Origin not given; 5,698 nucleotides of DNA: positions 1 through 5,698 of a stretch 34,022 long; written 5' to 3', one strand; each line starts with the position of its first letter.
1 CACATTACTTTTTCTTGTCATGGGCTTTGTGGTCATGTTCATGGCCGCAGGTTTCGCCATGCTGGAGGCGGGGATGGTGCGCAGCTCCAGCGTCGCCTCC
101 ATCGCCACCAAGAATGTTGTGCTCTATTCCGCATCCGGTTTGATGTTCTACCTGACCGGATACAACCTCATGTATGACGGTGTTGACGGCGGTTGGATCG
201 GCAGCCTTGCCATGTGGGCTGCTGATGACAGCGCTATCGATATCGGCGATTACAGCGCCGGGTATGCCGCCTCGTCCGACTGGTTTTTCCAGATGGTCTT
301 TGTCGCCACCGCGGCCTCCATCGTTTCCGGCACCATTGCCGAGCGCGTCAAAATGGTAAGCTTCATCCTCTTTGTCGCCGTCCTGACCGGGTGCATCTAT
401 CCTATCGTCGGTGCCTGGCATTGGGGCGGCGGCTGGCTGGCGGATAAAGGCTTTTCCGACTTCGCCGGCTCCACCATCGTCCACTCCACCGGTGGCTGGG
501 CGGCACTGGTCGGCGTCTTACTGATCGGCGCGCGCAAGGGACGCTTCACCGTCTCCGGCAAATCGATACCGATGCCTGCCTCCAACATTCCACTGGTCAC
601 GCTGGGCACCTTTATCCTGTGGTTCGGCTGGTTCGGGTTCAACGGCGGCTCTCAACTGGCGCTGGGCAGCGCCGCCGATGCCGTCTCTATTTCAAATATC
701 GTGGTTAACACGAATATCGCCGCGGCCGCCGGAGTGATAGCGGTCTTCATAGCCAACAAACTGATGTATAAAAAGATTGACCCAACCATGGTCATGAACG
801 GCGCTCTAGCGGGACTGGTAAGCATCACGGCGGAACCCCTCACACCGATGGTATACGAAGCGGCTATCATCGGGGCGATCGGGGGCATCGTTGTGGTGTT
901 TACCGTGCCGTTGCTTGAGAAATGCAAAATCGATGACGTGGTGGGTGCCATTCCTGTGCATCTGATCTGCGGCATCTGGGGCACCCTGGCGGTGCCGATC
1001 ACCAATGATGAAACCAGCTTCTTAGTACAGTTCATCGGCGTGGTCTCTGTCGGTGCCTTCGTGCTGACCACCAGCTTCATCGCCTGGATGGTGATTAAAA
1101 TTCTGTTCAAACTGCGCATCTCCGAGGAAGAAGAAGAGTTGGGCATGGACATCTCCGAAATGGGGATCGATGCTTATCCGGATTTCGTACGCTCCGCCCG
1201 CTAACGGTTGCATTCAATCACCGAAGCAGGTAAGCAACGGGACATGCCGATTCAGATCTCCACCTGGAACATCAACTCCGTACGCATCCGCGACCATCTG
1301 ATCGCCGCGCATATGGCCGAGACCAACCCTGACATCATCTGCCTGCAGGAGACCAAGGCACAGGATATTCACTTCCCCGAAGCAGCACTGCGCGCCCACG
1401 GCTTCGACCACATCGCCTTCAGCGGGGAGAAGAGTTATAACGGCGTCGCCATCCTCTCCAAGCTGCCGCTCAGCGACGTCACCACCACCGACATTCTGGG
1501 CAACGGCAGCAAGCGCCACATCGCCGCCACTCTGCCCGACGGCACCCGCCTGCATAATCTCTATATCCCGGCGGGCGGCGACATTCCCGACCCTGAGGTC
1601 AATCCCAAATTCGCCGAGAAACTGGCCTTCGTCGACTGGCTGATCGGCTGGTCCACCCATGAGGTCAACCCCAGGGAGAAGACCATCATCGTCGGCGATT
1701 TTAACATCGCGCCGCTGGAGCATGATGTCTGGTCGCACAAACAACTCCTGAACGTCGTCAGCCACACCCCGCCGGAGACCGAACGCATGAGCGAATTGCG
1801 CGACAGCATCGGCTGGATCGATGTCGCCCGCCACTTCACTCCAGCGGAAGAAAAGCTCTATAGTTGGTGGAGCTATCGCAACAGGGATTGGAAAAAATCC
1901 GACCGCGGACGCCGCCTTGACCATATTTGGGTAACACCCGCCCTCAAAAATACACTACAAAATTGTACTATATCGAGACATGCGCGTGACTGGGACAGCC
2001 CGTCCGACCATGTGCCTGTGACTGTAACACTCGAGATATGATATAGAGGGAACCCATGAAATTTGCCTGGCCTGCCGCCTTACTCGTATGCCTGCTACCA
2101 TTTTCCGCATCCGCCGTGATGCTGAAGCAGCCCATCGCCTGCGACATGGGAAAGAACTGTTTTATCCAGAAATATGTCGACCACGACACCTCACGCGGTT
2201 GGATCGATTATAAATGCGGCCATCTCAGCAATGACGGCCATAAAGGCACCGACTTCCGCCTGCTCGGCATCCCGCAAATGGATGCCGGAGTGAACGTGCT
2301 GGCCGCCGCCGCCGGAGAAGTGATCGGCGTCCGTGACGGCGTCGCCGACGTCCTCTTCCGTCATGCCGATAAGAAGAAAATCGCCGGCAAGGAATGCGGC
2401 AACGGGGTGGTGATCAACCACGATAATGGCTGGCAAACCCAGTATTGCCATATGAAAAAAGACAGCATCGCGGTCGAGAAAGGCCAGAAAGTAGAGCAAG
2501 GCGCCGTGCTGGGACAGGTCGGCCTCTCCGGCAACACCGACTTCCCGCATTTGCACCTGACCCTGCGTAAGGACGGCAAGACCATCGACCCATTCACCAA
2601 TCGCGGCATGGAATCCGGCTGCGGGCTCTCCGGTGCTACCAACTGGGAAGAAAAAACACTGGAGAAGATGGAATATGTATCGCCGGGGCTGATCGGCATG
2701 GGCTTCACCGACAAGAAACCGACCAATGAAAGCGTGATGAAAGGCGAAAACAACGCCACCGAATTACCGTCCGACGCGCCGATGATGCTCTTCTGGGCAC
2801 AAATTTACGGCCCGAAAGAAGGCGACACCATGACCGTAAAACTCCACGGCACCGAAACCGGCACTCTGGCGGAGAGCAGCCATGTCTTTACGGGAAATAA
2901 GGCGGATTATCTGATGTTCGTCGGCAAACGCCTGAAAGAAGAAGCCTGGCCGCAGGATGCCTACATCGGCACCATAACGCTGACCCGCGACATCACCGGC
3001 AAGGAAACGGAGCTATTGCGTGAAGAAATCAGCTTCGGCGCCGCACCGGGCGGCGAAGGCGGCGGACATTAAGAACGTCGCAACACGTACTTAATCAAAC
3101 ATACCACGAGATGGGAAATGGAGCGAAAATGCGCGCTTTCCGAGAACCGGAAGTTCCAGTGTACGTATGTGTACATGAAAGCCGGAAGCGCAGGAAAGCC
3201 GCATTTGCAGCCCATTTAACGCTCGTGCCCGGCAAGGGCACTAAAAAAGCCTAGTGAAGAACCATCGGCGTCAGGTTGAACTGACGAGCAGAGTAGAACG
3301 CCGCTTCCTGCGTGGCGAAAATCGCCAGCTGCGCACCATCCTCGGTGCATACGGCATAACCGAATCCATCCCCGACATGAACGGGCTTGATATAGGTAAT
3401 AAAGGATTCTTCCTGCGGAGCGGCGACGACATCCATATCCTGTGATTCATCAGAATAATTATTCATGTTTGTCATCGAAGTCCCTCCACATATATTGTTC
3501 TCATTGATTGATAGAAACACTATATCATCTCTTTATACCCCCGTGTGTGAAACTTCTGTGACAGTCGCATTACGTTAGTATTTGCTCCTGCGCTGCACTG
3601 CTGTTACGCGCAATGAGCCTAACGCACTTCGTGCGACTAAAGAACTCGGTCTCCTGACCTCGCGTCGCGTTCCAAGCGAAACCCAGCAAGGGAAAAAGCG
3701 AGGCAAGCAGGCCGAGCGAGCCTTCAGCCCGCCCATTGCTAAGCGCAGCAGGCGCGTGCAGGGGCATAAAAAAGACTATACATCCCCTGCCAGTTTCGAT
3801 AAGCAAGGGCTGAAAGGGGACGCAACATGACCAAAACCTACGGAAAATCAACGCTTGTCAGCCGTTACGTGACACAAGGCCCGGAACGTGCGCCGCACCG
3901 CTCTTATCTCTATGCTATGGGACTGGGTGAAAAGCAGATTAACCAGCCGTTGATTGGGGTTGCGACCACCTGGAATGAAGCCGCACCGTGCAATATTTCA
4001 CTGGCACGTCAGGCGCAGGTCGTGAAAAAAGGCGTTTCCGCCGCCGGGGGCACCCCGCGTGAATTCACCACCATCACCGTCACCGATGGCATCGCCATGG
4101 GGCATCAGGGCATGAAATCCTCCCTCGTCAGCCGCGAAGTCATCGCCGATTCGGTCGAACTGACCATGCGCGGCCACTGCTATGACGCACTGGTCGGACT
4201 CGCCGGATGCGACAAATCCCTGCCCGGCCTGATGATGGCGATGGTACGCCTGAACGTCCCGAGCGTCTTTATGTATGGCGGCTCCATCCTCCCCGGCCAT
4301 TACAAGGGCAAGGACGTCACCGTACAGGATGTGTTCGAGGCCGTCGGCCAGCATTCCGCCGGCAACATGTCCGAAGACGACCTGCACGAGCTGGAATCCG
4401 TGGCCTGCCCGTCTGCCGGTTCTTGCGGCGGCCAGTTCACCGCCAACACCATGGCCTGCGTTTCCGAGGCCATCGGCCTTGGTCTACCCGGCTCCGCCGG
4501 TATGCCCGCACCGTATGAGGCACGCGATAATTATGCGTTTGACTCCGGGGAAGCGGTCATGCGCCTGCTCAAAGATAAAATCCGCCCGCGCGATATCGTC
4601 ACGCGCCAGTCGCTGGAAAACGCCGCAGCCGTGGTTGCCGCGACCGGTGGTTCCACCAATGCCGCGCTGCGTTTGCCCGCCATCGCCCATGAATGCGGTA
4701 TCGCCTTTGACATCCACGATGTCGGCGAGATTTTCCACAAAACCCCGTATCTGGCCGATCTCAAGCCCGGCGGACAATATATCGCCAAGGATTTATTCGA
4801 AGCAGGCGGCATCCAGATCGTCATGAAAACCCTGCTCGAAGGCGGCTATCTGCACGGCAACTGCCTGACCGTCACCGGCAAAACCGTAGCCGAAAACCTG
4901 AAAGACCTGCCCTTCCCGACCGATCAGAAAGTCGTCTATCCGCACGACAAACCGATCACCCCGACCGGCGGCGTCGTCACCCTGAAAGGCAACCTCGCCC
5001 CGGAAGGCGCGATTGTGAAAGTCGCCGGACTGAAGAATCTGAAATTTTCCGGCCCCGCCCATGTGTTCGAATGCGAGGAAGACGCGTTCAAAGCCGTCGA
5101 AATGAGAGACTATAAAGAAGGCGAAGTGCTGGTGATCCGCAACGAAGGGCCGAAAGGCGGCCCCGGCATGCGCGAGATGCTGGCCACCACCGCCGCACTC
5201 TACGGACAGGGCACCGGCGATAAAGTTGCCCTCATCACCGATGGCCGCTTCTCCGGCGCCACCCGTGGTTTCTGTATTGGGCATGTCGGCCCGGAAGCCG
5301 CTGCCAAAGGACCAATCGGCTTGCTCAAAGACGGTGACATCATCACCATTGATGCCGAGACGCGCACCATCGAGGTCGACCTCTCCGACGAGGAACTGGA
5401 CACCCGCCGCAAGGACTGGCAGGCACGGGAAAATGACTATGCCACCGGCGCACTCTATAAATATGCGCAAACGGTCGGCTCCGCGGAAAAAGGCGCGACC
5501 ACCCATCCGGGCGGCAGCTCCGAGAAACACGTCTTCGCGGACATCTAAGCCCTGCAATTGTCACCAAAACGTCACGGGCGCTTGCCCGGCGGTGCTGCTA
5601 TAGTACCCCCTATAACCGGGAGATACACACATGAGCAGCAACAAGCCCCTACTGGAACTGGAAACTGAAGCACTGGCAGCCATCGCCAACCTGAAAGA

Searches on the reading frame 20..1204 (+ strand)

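Call 5: search_protein_families(library=pfam, proteins=[window:20-1204:+], max_evalue=0.001)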
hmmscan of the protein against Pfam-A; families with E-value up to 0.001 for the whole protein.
window:20-1204:+ (394 aa): 1 family
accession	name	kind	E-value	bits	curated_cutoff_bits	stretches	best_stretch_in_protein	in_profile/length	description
PF00909.26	Ammonium_transp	-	1.7e-100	337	23.2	1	3-386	8-399/399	Ammonium Transporter Family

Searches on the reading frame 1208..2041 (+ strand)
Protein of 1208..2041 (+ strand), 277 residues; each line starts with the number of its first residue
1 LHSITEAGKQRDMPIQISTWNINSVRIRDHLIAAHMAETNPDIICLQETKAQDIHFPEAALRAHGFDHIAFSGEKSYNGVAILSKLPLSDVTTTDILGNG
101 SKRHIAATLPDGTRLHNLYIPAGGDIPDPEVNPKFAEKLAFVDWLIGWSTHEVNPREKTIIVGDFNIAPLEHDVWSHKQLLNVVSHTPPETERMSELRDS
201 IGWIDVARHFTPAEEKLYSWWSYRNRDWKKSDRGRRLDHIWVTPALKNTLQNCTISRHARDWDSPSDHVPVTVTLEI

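Call 5: search_protein_families(library=pfam, proteins=[window:1208-2041:+], max_evalue=0.001)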
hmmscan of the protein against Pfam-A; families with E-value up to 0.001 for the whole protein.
window:1208-2041:+ (277 aa): 1 family
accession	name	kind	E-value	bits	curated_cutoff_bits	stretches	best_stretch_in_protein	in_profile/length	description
PF03372.29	Exo_endo_phos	-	5.1e-30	105.3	24.5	1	19-268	2-225/225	Endonuclease/Exonuclease/phosphatase family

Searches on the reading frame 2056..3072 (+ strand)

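Call 5: search_protein_families(library=pfam, proteins=[window:2056-3072:+], max_evalue=0.001)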
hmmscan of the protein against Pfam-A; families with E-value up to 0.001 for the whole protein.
window:2056-3072:+ (338 aa): 1 family
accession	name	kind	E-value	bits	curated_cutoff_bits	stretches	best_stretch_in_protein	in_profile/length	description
PF01551.29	Peptidase_M23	-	1.9e-20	73.3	28.7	1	62-179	3-96/96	Peptidase family M23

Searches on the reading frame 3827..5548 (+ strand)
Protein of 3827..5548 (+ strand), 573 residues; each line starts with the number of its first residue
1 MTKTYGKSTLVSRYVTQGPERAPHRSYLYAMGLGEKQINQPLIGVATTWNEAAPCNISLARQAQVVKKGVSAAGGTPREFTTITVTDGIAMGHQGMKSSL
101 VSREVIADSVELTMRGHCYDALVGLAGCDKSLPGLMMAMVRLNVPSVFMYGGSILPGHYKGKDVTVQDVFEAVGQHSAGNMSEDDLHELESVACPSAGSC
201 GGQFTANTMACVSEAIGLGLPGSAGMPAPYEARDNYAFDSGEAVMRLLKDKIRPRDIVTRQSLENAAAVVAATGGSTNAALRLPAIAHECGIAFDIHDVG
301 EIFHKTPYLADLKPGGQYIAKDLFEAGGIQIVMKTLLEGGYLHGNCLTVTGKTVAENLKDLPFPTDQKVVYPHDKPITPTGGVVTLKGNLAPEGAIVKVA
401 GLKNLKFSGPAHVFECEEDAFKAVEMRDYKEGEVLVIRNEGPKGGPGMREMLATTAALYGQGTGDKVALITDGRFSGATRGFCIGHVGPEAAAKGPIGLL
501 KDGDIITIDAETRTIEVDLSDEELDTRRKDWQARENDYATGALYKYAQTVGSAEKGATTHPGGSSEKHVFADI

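Call 5: search_protein_families(library=pfam, proteins=[window:3827-5548:+], max_evalue=0.001)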
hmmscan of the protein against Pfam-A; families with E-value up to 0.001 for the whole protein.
window:3827-5548:+ (573 aa): 2 families
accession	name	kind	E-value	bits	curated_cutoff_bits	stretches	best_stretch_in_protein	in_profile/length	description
PF00920.27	ILVD_EDD_N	-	6e-127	423.6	27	1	40-357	1-316/316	Dihydroxy-acid/6-phosphogluconate dehydratase N-terminal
PF24877.1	ILV_EDD_C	-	5.1e-75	251.5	27.7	1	368-557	1-191/191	Dihydroxy-acid/6-phosphogluconate dehydratase C-terminal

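Call 48: find_homologous_proteins(query=window:3827-5548:+, max_evalue=1e-100)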
Query window:3827-5548:+ (573 aa): 8000 proteins with E <= 1e-100 among 8000 candidates; the best 120 are listed.
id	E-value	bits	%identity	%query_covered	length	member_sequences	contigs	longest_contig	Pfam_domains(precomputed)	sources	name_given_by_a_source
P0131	0.0e+0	1301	100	100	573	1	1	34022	PF24877.2,PF00920.28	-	-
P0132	0.0e+0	1132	86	100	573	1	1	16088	PF24877.2,PF00920.28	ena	-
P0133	0.0e+0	1123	85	100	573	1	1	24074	PF24877.2,PF00920.28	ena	-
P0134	0.0e+0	1118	86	100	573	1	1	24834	PF24877.2,PF00920.28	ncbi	-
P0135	0.0e+0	1104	86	100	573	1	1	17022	PF24877.2,PF00920.28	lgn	-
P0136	0.0e+0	1104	84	100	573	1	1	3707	PF24877.2,PF00920.28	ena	-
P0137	0.0e+0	1104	85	100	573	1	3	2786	PF24877.2,PF00920.28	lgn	-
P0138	0.0e+0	1102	84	100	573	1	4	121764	PF24877.2,PF00920.28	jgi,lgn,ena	-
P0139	0.0e+0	1101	84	100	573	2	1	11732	PF24877.2,PF00920.28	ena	-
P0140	0.0e+0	1098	84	100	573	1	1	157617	PF24877.2,PF00920.28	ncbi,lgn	-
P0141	0.0e+0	1097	84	100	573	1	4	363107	PF24877.2,PF00920.28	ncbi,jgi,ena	-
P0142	0.0e+0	1096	83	100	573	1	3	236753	PF24877.2,PF00920.28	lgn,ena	-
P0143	0.0e+0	1096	83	100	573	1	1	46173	PF24877.2,PF00920.28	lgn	-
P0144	0.0e+0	1093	83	100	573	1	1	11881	PF24877.2,PF00920.28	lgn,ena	-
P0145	0.0e+0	1093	84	100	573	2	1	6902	PF24877.2,PF00920.28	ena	-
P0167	0.0e+0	1063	81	100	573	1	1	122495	PF24877.2,PF00920.28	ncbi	-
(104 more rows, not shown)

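Call 52: find_encoding_contigs(protein=P0167, flank=10000, max_places=1)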
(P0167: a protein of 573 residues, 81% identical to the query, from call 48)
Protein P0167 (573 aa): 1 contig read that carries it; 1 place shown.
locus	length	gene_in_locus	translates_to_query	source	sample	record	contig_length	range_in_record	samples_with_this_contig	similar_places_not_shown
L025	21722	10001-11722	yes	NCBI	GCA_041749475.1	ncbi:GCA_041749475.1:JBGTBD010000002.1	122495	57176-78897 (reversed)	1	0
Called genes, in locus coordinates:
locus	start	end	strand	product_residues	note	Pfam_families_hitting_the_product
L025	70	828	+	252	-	PF01209:Ubie_methyltran, PF13489:Methyltransf_23 (weak), PF08241:Methyltransf_11, PF08242:Methyltransf_12, PF13649:Methyltransf_25, PF13847:Methyltransf_31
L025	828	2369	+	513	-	PF03109:ABC1, PF01636:APH (faint), PF27536:UbiB_helical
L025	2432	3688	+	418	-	PF02441:Flavoprotein, PF04127:DFP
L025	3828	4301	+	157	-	PF00692:dUTPase, PF22769:DCD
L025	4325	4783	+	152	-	PF02082:Rrf2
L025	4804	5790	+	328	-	PF00291:PALP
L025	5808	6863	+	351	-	-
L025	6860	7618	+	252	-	PF00899:ThiF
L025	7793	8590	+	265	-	PF03372:Exo_endo_phos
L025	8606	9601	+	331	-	PF01551:Peptidase_M23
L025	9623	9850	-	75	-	PF06620:DUF1150 (weak)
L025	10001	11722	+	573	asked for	PF00920:ILVD_EDD_N, PF24877:ILV_EDD_C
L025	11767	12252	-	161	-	PF04461:YajQ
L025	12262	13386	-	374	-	PF01757:Acyl_transf_3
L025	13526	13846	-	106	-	PF02575:YbaB_DNA_bd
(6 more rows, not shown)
